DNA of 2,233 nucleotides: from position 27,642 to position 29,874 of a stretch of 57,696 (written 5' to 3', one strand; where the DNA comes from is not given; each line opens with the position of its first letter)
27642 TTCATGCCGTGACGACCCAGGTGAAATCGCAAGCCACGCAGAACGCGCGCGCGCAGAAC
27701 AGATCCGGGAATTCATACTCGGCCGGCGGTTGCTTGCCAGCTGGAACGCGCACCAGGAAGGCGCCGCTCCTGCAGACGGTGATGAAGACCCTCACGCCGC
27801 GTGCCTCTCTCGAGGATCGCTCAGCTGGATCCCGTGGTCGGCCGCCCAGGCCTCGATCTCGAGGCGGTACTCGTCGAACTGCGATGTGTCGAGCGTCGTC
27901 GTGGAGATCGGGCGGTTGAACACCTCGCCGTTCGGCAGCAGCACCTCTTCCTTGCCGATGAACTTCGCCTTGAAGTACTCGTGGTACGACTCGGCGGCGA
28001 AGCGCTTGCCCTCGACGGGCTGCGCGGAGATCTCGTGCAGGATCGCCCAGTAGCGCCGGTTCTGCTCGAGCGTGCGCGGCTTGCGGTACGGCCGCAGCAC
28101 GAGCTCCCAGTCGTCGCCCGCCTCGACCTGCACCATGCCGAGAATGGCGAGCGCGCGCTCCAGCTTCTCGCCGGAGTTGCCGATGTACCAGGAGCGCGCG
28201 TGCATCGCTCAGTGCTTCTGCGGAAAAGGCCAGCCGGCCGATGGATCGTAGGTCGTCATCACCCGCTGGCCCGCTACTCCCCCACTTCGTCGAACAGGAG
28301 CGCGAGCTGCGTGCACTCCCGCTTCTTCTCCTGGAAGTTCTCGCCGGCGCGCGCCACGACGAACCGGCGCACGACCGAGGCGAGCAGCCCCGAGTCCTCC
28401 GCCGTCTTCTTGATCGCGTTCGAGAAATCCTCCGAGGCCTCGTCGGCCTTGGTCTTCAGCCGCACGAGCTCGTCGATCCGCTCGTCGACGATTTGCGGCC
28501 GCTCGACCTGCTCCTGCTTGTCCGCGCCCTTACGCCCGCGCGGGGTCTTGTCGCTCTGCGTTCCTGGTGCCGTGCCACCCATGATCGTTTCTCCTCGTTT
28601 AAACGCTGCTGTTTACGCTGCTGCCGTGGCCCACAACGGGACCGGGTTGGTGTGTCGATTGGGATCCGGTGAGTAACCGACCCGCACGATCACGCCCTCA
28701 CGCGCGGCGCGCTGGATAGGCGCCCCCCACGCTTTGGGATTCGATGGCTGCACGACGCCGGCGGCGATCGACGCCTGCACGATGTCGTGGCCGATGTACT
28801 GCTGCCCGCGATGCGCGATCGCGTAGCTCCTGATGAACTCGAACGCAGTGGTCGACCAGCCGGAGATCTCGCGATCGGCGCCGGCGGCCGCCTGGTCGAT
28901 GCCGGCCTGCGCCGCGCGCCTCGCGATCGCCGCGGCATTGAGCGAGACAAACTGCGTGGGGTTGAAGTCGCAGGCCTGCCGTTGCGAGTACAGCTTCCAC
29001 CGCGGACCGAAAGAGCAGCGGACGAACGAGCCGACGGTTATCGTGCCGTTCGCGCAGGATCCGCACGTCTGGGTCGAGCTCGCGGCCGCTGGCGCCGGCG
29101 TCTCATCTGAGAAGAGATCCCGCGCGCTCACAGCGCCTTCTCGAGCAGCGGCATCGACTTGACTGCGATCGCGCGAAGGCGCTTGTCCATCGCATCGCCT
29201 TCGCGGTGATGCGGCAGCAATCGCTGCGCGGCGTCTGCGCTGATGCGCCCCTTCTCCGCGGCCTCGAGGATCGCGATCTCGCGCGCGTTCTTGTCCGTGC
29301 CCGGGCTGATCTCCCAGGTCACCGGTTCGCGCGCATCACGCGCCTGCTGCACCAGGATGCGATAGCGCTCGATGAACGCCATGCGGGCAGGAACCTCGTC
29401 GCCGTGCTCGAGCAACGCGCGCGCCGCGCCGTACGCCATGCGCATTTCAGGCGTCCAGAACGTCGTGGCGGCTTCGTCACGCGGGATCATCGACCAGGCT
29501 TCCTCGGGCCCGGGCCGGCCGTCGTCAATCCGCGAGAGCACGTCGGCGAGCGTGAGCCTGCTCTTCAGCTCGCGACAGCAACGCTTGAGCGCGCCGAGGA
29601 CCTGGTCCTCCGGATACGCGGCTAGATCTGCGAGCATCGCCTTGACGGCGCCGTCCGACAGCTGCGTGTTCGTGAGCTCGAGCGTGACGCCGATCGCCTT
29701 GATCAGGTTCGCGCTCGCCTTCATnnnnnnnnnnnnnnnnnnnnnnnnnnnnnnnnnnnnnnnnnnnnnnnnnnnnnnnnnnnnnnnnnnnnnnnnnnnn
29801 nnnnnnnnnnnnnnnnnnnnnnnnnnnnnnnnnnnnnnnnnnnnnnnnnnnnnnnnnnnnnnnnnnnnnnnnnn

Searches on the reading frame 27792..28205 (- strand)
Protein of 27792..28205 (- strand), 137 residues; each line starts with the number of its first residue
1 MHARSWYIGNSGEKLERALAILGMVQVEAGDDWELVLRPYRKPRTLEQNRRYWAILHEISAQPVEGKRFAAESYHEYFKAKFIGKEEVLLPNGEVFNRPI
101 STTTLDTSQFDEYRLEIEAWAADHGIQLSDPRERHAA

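Call 9: search_protein_families(library=pfam, proteins=[window:27792-28205:-], max_evalue=0.01)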
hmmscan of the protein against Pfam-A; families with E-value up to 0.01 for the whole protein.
window:27792-28205:- (137 aa): 1 family
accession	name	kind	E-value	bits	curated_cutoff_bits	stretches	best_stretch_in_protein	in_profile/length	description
PF05772.17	NinB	-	1.2e-07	32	23.8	1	25-128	21-130/131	NinB protein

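Call 10: search_protein_families(library=phrogs, proteins=[window:27792-28205:-], max_evalue=0.001)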
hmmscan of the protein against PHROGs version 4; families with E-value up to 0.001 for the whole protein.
window:27792-28205:- (137 aa): 1 family
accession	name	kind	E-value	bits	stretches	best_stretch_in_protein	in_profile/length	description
phrog_72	-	DNA, RNA and nucleotide metabolism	1.7e-27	97.5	1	24-135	32-149/161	NinB/ Orf homologous recombination mediator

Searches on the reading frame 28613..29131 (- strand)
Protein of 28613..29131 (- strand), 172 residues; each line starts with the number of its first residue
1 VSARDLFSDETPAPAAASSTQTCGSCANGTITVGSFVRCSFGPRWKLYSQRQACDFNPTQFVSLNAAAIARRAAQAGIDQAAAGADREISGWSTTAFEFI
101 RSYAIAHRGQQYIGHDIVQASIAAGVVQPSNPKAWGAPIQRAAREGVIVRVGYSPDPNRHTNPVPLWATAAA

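Call 9: search_protein_families(library=pfam, proteins=[window:28613-29131:-], max_evalue=0.01)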
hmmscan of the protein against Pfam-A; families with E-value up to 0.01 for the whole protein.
window:28613-29131:- (172 aa): 0 families

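Call 10: search_protein_families(library=phrogs, proteins=[window:28613-29131:-], max_evalue=0.001)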
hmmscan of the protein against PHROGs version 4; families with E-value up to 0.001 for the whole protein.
window:28613-29131:- (172 aa): 2 families
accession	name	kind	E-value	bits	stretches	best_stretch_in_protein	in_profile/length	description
phrog_27658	-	unknown function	3.3e-10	41.6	1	66-169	3-97/99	-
phrog_38279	-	unknown function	1.4e-06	29.5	1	81-150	14-83/110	-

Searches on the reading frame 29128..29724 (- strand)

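Call 9: search_protein_families(library=pfam, proteins=[window:29128-29724:-], max_evalue=0.01)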
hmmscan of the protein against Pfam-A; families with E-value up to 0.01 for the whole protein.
window:29128-29724:- (198 aa): 1 family
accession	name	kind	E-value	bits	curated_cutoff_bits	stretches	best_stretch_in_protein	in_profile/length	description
PF22746.1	SHOCT-like_DUF2089-C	-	0.0054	16.7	27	0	152-170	6-24/32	SHOCT-like domain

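Call 10: search_protein_families(library=phrogs, proteins=[window:29128-29724:-], max_evalue=0.001)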
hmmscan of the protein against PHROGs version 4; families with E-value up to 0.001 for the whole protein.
window:29128-29724:- (198 aa): 2 families
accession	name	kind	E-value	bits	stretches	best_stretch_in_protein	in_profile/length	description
phrog_6028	-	unknown function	1.5e-53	182.9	1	4-174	7-181/265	-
phrog_1524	-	unknown function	0.00057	20.8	1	72-167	88-182/252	-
